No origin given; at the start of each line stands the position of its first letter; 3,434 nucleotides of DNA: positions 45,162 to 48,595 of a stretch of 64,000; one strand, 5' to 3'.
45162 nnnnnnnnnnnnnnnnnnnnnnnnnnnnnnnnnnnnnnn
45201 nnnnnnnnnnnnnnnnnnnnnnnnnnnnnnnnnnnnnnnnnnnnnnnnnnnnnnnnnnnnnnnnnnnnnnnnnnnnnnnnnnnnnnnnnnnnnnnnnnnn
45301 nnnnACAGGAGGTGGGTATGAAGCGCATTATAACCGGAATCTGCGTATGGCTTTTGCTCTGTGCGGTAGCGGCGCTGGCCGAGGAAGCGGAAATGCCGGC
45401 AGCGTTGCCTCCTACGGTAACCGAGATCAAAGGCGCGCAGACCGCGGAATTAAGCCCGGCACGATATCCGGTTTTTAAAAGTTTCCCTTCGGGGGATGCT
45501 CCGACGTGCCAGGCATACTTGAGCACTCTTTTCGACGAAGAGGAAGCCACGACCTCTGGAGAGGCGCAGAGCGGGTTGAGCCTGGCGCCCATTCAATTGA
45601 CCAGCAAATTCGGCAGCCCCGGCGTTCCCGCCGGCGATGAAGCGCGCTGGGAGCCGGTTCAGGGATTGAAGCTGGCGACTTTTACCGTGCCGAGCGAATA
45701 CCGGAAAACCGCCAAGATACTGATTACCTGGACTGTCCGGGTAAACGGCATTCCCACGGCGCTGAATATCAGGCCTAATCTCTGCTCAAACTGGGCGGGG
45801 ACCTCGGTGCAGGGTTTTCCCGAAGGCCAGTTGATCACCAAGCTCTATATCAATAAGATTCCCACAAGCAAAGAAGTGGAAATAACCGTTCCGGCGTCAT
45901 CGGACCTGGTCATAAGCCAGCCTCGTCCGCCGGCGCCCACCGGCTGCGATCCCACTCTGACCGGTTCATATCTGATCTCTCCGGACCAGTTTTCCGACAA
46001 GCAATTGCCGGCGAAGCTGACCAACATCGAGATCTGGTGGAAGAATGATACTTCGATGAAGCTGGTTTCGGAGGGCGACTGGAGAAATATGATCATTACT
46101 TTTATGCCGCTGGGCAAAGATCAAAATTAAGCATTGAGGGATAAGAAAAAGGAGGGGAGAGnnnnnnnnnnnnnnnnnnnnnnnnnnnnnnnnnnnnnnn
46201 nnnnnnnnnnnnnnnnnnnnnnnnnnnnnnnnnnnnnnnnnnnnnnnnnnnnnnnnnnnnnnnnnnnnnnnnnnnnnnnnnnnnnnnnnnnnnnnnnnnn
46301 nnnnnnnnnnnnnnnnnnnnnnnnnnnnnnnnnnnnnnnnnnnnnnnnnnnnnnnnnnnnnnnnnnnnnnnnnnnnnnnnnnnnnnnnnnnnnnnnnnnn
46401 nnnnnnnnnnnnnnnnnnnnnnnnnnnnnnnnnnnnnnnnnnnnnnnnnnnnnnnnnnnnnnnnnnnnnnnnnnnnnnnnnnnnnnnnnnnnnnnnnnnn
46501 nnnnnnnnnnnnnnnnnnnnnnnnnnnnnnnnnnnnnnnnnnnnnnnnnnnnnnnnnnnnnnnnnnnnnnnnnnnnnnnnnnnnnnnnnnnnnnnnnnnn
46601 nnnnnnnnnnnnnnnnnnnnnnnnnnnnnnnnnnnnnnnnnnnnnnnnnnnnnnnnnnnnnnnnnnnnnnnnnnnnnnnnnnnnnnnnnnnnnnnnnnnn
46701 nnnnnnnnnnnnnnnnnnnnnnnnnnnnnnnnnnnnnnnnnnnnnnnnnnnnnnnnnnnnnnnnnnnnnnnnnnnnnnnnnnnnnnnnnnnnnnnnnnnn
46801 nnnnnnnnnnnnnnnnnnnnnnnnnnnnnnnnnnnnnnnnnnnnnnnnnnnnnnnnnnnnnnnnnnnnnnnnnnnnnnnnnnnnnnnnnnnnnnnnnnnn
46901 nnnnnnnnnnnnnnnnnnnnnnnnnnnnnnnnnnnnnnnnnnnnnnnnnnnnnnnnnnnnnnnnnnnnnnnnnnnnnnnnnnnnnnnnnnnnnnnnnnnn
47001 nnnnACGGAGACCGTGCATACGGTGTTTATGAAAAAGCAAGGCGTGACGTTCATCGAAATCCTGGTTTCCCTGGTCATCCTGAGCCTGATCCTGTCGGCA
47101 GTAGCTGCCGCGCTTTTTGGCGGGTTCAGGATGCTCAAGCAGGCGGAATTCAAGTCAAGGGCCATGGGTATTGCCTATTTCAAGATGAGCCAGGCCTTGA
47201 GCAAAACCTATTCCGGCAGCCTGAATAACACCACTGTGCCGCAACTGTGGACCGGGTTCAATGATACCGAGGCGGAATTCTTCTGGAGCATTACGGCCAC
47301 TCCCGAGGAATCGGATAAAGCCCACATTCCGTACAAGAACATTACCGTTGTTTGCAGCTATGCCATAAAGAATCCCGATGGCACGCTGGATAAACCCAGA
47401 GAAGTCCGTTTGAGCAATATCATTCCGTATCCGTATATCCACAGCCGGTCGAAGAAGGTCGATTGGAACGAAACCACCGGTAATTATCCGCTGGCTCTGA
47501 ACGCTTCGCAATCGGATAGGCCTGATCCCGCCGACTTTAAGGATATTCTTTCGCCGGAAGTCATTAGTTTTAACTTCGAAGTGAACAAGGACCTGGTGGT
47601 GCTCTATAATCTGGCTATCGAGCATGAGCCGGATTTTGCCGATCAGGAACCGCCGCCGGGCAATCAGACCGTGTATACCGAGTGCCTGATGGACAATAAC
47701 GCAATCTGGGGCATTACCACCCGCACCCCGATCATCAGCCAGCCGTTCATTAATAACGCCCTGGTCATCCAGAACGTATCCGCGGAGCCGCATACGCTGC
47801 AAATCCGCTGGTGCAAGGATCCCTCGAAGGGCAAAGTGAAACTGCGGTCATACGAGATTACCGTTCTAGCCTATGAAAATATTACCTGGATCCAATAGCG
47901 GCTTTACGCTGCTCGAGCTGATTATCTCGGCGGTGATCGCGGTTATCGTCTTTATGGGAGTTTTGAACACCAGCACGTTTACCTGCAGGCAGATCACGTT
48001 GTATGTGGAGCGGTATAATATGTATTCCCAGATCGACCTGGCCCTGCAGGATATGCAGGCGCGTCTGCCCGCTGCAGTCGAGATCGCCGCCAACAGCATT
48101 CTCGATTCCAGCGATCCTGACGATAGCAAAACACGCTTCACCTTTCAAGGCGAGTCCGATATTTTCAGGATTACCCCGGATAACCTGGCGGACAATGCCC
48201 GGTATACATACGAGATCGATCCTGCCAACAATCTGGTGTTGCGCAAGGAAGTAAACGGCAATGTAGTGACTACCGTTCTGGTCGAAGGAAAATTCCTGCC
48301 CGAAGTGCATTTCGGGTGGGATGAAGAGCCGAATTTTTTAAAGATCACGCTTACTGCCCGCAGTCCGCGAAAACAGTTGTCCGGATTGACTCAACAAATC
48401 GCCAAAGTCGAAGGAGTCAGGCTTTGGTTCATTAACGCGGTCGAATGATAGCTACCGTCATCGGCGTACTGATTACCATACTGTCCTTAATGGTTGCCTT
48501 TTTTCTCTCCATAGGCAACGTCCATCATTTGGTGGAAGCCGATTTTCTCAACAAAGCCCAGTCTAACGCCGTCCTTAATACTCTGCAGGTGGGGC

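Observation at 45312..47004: Tandem paralogous secreted proteins sharing conserved blocks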

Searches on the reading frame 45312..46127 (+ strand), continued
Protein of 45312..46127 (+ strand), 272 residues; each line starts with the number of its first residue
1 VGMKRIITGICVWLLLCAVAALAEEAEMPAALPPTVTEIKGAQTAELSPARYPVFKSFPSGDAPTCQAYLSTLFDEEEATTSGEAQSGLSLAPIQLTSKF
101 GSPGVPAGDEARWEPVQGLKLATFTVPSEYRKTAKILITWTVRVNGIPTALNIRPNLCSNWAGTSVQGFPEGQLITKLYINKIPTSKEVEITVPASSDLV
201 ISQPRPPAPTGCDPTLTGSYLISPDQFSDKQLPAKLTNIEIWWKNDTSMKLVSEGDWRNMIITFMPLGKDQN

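Call 46: search_protein_families(library=pfam, alignment_id=A2, max_evalue=0.1)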
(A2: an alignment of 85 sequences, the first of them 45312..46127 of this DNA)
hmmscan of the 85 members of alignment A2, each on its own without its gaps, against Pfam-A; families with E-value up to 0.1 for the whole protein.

A. member 1, window:45312-46127:+ (272 aa): 0 families

B. families by the number of members that match (of 85 scanned): 10 families
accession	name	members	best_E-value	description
PF21827.1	New_glue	1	0.0027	New glue protein family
PF05263.17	DUF722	1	0.023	Protein of unknown function (DUF722)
PF14593.12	PH_3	1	0.025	PH domain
PF22425.1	ORF126-like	1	0.066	Hypothetical protein ORF126-like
PF03367.19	Zn_ribbon_ZPR1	1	0.074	ZPR1 zinc-finger domain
PF21130.3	YgfZ_barrel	1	0.079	YgfZ, beta-barrel domain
PF22812.1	CR_prot_dom_plant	1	0.081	Plant cysteine-rich protein domain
PF21470.2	BppU-like_C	1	0.085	Minor structural protein 5-like, C-terminal domain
PF07705.17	CARDB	1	0.086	CARDB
PF20477.3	DUF6719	1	0.092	Family of unknown function (DUF6719)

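Call 55: search_protein_families(library=pfam, proteins=[L019:15916-16401:+, L019:16401-16757:+, L019:16757-18262:+, L019:18425-20128:+, L027:7146-8381:+, L027:8378-9766:+, L027:9771-10322:+, L027:10370-11314:+, L027:11301-12614:+, L008:13567-14625:+], max_evalue=0.01)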
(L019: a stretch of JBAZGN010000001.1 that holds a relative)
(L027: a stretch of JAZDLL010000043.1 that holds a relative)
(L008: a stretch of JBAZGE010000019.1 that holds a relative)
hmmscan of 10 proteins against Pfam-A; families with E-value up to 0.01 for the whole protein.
L019:15916-16401:+ (162 aa): 0 families

L019:16401-16757:+ (119 aa): 0 families

L019:16757-18262:+ (502 aa): 3 families
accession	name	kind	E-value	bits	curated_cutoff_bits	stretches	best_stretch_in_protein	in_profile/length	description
PF00263.26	Secretin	-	6.7e-41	140.1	27.5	1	300-469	1-169/169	Bacterial type II and III secretion system protein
PF03958.22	Secretin_N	-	8.7e-06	26.3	28.2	1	121-225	2-67/69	Bacterial type II/III secretion system short domain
PF07660.19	STN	-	2.6e-05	24.3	28.4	0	64-99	6-42/52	Secretin and TonB N terminus short domain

L019:18425-20128:+ (568 aa): 7 families
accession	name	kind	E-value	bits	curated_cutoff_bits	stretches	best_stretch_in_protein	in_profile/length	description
PF00437.27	T2SSE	-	1e-134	449.3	24.9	1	183-562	2-369/370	Type II/IV secretion system protein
PF05157.20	MshEN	-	4.2e-17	62.4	23.1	1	60-149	2-88/90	MshEN domain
PF25199.1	nSTAND_NTPase5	-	0.0001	22.6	34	1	320-366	38-85/145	Novel STAND NTPase 5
PF13401.12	AAA_22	-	0.0014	19.4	27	1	322-354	4-38/130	AAA domain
PF13555.12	AAA_29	-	0.0026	17.9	27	1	324-343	23-42/61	P-loop containing region of AAA domain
PF13191.12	AAA_16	-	0.0034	18.3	32.6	1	316-350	20-51/167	AAA ATPase domain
PF13476.12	AAA_23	-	0.0056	17.8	27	0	322-342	18-38/201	AAA domain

L027:7146-8381:+ (412 aa): 6 families
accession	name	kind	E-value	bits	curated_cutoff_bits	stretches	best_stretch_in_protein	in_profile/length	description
PF13393.11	tRNA-synt_His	-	6.9e-41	140.9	25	1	7-308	1-308/308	Histidyl-tRNA synthetase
PF03129.25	HGTP_anticodon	-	1.1e-14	54.7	21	1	324-411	2-92/94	Anticodon binding domain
PF00587.30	tRNA-synt_2b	-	2.9e-12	47.4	29.3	1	69-293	6-147/179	tRNA synthetase class II core domain (G, H, P, S and T)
PF01409.25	tRNA-synt_2d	-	2e-05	24.6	19.8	1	14-160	14-161/246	tRNA synthetases class II core domain (F)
PF00152.25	tRNA-synt_2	-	5.5e-05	22.8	25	1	21-129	27-121/308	tRNA synthetases class II (D, K and N)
PF12745.12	HGTP_anticodon2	-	0.00077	19.5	24.4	1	334-408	19-98/261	Anticodon binding domain of tRNAs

L027:8378-9766:+ (463 aa): 2 families
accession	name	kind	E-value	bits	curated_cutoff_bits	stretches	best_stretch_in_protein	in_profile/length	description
PF00152.25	tRNA-synt_2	-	1.7e-122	408.7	25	1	122-432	2-307/308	tRNA synthetases class II (D, K and N)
PF01336.31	tRNA_anti-codon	-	4.2e-17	62.3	27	1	19-104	1-75/75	OB-fold nucleic acid binding domain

L027:9771-10322:+ (184 aa): 1 family
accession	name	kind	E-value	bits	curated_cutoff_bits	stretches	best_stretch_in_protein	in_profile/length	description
PF01476.26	LysM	-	7.2e-10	39.1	20.9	1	116-164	1-43/43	LysM domain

L027:10370-11314:+ (315 aa): 9 families
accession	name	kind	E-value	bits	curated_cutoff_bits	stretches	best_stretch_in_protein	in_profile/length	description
PF02562.22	PhoH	-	1.8e-97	325.2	27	1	109-312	2-205/205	PhoH-like protein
PF13604.12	AAA_30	-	4.1e-08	33.6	27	1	114-265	4-128/191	AAA domain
PF13245.12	AAA_19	-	1.2e-07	32.4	25.1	1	116-265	1-129/134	AAA domain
PF00270.35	DEAD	-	2.3e-05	24.6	26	1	115-165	3-54/167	DEAD/DEAH box helicase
PF01695.23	IstB_IS21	-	0.00012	22.1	24.1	1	121-153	87-119/238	IstB-like ATP binding protein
PF13401.12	AAA_22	-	0.001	19.8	27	0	129-250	8-108/130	AAA domain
PF20720.3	nSTAND3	-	0.0013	18.9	27.2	1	116-157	7-49/155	Novel STAND NTPase 3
PF13460.12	NAD_binding_10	-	0.0073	16.6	27.2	0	117-171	52-104/184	NAD(P)H-binding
PF00004.35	AAA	-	0.0075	17.2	21.2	0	132-153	4-23/131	ATPase family associated with various cellular activities (AAA)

L027:11301-12614:+ (438 aa): 2 families
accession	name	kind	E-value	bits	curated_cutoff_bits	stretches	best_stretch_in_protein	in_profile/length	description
PF07698.17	7TM-7TMR_HD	-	1e-19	71.7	29.4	1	32-204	13-190/190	7TM receptor with intracellular HD hydrolase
PF01966.28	HD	-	5e-13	49.8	22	1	229-373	1-115/116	HD domain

L008:13567-14625:+ (353 aa): 1 family
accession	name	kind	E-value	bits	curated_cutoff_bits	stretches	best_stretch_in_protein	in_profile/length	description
PF07963.17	N_methyl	-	0.00022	21.1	21.2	1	2-25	3-26/27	Prokaryotic N-terminal methylation motif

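Call 58: search_protein_families(library=phrogs, proteins=[window:45312-46127:+], max_evalue=0.1)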
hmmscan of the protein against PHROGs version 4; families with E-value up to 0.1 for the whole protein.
window:45312-46127:+ (272 aa): 0 families

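Call 69: find_encoding_contigs(protein=P0121, flank=8000, max_places=2)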
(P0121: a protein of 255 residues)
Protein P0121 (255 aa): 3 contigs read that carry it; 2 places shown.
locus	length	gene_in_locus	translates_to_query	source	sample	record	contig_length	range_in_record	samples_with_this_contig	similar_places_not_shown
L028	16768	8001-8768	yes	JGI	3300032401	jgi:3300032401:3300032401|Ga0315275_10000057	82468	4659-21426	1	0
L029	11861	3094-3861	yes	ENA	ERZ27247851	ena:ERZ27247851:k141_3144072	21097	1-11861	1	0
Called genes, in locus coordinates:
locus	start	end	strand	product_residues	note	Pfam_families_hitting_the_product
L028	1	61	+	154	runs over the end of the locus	PF00072:Response_reg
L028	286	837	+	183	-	-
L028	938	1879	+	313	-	PF05157:MshEN, PF07238:PilZ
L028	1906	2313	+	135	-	PF03692:CxxCxxCC (weak)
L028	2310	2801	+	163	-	-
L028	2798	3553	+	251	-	PF08713:DNA_alkylation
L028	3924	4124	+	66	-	-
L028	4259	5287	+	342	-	PF00793:DAHP_synth_1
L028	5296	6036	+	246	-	PF27246:MJ1433_N, PF27232:MJ1433_C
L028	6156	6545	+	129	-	-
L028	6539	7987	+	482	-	-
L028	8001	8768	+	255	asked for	-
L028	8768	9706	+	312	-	-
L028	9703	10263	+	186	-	-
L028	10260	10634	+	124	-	-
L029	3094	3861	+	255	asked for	-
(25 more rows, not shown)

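Call 70: find_encoding_contigs(protein=P0130, flank=8000, max_places=2)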
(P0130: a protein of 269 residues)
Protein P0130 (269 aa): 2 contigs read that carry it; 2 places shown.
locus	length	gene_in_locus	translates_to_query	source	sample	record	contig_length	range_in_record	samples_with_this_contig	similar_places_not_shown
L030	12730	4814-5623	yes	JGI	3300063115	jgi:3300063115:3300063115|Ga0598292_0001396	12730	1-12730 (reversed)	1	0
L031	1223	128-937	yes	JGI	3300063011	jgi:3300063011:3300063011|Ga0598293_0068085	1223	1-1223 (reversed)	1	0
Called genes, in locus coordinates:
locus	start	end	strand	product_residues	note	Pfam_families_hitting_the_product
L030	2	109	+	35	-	?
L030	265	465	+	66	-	-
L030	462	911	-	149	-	PF00254:FKBP_C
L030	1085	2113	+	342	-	PF00793:DAHP_synth_1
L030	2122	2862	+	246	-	PF27246:MJ1433_N, PF27232:MJ1433_C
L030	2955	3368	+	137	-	-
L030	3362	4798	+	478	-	-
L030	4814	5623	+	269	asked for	-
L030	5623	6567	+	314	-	-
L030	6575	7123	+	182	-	-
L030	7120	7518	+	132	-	-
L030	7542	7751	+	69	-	-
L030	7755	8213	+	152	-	PF13584:BatD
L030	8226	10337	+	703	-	PF17191:RecG_wedge, PF01336:tRNA_anti-codon (weak), PF04851:ResIII, PF13604:AAA_30 (faint), PF00270:DEAD, PF00271:Helicase_C, PF22590:Cas3-like_C_2 (faint), PF19833:RecG_dom3_C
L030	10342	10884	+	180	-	PF03602:Cons_hypoth95, PF05175:MTS (weak), PF02086:MethyltransfD12 (faint), PF09445:Methyltransf_15 (faint)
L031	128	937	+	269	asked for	-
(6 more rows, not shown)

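Call 76: find_related_loci(query=A3, collection=viral_contigs, flank=5000)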
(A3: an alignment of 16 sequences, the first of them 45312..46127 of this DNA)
Query A3 (272 aa) in viral_contigs; peptide patterns used: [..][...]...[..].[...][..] (x = any residue, [..] = any of these).
4 stretches matched a pattern, but none encodes a relative of the query by tblastn (E <= 1e-3).

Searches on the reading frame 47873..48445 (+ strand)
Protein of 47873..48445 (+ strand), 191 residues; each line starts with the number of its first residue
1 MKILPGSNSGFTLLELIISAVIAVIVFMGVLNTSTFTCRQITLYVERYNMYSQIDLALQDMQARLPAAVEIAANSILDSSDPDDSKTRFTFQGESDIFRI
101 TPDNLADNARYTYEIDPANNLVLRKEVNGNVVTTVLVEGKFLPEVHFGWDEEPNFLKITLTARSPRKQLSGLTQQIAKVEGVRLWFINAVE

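Call 4: search_protein_families(library=pfam, proteins=[window:47873-48445:+], max_evalue=1)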
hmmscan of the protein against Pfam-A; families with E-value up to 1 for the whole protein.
window:47873-48445:+ (191 aa): 2 families
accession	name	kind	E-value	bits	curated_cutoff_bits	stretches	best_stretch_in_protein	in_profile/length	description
PF07963.17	N_methyl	-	0.00016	21.6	21.2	1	8-31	4-27/27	Prokaryotic N-terminal methylation motif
PF23996.1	DUF7314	-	0.17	12.6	27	0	15-62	10-59/87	Domain of unknown function (DUF7314)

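Call 11: search_protein_families(library=ncbifam, proteins=[window:47873-48445:+], max_evalue=1)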
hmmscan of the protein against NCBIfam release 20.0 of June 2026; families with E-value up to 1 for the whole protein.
window:47873-48445:+ (191 aa): 9 families
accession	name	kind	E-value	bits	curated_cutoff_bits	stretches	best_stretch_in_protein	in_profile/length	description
TIGR02532.1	IV_pilin_GFxxxE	domain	0.0018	18.1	16.3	1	9-31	2-24/24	prepilin-type N-terminal cleavage/methylation domain-containing protein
NF041002.1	pilin_ComGF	equivalog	0.0032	17.7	80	1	9-97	2-92/139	competence type IV pilus minor pilin ComGF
NF041013.1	T4P_ComGE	equivalog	0.0099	16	49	1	7-65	2-60/83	competence type IV pilus minor pilin ComGE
NF040982.1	ComGD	equivalog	0.014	15.8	70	1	9-62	2-51/139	competence type IV pilus minor pilin ComGD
NF007848.0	PRK10557.1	equivalog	0.056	12.7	120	1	5-62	7-64/192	prepilin peptidase-dependent protein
TIGR02599.1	TIGR02599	subfamily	0.058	12.6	256.5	1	10-69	1-60/361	Verru_Chthon cassette protein C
NF038304.1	EPS_HpsC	equivalog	0.063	12.8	200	1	7-30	19-42/318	hormogonium polysaccharide secretion pseudopilin HpsC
NF041370.1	desamp_Halo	equivalog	0.17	11.7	130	1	103-128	46-71/133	desampylase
TIGR01708.2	typeII_sec_gspH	equivalog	0.43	10.6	80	1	9-56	2-49/169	type II secretion system minor pseudopilin GspH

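Call 51: search_solved_structures(query=A6, max_evalue=10)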
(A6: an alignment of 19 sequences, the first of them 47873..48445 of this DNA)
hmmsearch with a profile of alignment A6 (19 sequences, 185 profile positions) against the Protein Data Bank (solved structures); distinct sequences matched with E-value up to 10: 7.
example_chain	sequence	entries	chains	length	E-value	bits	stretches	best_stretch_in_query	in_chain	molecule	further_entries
9egp_A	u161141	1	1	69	0.17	14.6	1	3-30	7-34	Geopilin domain 1 protein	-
7tgg_A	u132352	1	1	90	0.19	14.4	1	3-29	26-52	Geopilin domain 1 protein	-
9lab_B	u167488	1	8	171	0.85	12.3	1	1-28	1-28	MSHA major pilin subunit MshA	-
8qqj_J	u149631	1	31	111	1.5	11.5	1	7-60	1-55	Type IV narrow pilus major component PilA5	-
6xxe_A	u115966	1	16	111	1.6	11.4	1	7-60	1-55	Uncharacterized protein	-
8pfb_G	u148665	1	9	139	2.4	10.8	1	7-34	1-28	Type IV pilin PilE1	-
9laa_A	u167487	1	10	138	2.5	10.8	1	2-27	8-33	Type IV pilin protein PilA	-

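Call 58: search_protein_families(library=phrogs, proteins=[window:47873-48445:+], max_evalue=0.1)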
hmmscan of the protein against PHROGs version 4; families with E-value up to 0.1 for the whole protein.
window:47873-48445:+ (191 aa): 0 families

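Call 89: find_related_loci(query=A6, collection=metagenome_contigs, flank=6000)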
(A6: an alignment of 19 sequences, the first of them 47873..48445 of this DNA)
Query A6 (191 aa) in metagenome_contigs; peptide patterns used: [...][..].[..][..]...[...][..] (x = any residue, [..] = any of these).
91 stretches matched a pattern; 25 encode a relative of the query (tblastn E <= 1e-3); 25 distinct loci.
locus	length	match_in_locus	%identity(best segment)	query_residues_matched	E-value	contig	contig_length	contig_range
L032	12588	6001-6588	38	4-191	1e-37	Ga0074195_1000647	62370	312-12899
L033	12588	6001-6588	38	4-191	1e-37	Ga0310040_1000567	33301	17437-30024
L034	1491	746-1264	37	11-191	8e-37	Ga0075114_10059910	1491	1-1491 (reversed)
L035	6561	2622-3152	38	11-188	2e-35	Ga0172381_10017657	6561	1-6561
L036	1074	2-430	43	48-190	1e-36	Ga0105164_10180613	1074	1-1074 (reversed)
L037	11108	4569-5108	39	10-188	4e-33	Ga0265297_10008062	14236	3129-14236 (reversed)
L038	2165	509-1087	36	7-191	4e-33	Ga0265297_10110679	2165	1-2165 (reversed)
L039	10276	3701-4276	36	7-190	4e-33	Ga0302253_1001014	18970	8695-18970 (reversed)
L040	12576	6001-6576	35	7-190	6e-33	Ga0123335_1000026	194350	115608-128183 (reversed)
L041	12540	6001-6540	39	10-188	1e-32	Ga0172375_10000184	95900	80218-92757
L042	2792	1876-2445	38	11-190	3e-32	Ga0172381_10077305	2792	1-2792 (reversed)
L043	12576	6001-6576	34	7-190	7e-32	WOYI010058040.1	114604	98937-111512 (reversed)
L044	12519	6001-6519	35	10-191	7e-31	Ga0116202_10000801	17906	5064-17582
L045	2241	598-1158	34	7-188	3e-29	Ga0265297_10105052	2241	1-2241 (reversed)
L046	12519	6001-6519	36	9-190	3e-29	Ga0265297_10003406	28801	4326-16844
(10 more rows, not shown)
